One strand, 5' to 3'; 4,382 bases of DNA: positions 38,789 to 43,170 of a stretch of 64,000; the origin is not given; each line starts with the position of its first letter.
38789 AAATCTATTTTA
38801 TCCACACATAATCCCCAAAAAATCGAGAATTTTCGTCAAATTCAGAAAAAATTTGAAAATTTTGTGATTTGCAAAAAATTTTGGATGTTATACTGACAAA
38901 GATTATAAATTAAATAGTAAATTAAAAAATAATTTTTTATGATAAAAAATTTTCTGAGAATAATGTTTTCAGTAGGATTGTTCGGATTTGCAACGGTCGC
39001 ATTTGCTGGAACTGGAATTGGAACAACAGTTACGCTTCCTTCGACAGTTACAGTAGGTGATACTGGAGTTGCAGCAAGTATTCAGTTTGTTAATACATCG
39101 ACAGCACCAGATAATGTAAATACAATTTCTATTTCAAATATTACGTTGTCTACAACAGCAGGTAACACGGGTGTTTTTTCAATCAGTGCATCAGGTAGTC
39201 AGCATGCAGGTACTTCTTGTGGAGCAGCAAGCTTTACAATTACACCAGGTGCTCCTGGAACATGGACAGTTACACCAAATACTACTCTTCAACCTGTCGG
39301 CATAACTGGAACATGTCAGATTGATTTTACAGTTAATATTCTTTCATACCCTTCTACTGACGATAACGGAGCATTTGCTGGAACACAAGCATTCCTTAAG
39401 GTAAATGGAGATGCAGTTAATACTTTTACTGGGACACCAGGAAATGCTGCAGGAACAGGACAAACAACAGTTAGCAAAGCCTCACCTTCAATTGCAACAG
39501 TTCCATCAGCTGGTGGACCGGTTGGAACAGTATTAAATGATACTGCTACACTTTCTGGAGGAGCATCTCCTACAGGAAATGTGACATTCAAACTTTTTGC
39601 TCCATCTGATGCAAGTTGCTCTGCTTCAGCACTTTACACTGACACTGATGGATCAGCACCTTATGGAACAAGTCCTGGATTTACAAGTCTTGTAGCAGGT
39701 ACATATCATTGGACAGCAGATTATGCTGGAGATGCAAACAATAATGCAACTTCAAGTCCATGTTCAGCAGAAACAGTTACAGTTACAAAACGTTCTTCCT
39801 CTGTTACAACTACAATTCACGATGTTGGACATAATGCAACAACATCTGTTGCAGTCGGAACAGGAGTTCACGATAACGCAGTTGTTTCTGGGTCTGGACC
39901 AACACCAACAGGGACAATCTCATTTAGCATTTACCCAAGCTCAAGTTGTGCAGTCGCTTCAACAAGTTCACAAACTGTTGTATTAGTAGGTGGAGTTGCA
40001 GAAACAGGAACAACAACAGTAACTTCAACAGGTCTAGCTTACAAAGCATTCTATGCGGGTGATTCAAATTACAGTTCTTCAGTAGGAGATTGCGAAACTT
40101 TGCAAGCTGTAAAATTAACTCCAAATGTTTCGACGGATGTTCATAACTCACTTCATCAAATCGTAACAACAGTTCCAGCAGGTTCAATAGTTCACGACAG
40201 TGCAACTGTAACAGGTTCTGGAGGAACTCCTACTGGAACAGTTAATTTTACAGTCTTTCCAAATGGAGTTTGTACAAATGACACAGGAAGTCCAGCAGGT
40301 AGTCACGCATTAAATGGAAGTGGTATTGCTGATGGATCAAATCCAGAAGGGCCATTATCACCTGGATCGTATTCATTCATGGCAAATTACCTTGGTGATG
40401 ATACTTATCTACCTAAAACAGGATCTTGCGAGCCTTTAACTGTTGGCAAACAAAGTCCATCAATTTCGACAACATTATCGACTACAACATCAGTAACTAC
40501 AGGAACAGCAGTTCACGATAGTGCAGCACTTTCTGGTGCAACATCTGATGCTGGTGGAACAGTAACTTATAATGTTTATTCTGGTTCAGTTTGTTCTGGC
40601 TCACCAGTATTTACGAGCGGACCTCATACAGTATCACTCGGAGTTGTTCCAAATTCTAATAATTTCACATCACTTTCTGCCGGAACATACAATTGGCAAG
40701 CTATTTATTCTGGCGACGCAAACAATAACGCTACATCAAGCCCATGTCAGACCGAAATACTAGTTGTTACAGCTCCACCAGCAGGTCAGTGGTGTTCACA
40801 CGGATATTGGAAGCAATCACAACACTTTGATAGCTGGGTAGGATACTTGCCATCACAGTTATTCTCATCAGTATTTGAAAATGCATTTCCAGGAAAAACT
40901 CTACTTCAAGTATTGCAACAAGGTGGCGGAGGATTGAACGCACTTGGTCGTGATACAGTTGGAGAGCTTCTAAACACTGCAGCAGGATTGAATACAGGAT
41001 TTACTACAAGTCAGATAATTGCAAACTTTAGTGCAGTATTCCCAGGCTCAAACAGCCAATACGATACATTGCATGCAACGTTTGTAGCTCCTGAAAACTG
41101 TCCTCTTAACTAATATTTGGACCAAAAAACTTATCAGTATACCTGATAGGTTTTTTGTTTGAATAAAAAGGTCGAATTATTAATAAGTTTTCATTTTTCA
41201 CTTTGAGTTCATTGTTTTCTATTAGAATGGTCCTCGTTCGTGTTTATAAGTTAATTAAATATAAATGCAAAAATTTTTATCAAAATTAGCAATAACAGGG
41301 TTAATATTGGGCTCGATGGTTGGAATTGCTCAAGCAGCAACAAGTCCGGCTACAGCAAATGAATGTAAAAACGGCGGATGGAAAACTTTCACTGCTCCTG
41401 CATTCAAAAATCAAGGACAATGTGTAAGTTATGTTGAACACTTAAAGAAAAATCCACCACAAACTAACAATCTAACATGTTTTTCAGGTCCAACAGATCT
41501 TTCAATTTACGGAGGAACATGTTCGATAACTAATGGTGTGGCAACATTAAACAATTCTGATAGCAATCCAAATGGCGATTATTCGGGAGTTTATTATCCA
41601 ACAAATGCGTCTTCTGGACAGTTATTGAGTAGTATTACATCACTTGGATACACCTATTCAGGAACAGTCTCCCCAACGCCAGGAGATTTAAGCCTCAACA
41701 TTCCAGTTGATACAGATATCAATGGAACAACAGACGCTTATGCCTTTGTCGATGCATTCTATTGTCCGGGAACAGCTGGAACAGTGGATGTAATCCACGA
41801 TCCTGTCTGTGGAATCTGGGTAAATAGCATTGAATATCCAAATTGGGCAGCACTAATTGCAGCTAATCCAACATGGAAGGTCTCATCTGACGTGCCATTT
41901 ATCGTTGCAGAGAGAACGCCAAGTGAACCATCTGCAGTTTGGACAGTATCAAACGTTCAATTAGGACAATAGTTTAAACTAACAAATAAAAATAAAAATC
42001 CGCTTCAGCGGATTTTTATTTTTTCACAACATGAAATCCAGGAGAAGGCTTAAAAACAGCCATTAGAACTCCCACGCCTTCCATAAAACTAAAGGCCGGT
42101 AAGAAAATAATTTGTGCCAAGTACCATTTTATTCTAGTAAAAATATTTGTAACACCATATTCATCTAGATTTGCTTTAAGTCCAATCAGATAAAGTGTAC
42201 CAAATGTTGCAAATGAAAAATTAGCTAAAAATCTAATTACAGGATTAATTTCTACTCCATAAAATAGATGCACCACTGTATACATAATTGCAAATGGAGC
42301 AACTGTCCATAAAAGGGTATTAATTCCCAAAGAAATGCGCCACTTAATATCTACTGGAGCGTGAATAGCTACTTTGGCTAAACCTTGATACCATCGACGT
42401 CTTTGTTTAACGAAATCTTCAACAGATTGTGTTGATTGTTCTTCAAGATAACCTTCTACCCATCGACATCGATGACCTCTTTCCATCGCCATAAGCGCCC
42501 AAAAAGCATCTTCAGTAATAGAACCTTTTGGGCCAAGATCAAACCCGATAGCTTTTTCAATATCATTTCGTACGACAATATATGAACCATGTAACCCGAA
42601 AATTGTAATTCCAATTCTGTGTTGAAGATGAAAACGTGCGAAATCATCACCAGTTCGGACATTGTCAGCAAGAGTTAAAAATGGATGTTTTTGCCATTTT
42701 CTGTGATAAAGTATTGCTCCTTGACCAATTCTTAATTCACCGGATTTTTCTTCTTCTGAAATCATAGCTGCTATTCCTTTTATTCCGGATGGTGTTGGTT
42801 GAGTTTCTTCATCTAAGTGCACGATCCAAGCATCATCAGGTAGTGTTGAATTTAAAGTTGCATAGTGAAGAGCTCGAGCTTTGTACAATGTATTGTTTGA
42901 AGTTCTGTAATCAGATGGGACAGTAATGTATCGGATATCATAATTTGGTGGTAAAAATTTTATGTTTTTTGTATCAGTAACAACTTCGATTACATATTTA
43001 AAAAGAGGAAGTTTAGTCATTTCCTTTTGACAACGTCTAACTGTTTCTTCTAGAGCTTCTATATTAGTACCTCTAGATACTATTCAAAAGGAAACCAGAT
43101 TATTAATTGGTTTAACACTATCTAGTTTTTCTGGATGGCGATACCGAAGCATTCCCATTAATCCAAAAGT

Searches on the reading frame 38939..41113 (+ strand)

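Call 62: search_protein_families(library=pfam, proteins=[window:38939-41113:+], max_evalue=0.0001)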
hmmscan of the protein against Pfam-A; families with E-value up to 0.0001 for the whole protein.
window:38939-41113:+ (724 aa): 1 family
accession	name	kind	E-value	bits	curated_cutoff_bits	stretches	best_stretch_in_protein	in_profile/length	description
PF16640.11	Big_3_5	-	1.1e-19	71.2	35.5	3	410-502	6-87/88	Bacterial Ig-like domain (group 3)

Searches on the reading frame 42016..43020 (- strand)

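Call 33: search_protein_families(library=pfam, proteins=[window:42016-43020:-], max_evalue=0.001)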
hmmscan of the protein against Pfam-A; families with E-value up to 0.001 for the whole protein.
window:42016-43020:- (334 aa): 2 families
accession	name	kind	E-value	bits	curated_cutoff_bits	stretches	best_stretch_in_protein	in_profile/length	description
PF13632.12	Glyco_trans_2_3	-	9.1e-24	84.8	27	1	65-277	1-190/198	Glycosyl transferase family group 2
PF13641.12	Glyco_tranf_2_3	-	2e-07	31.7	27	1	25-213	56-230/230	Glycosyltransferase like family 2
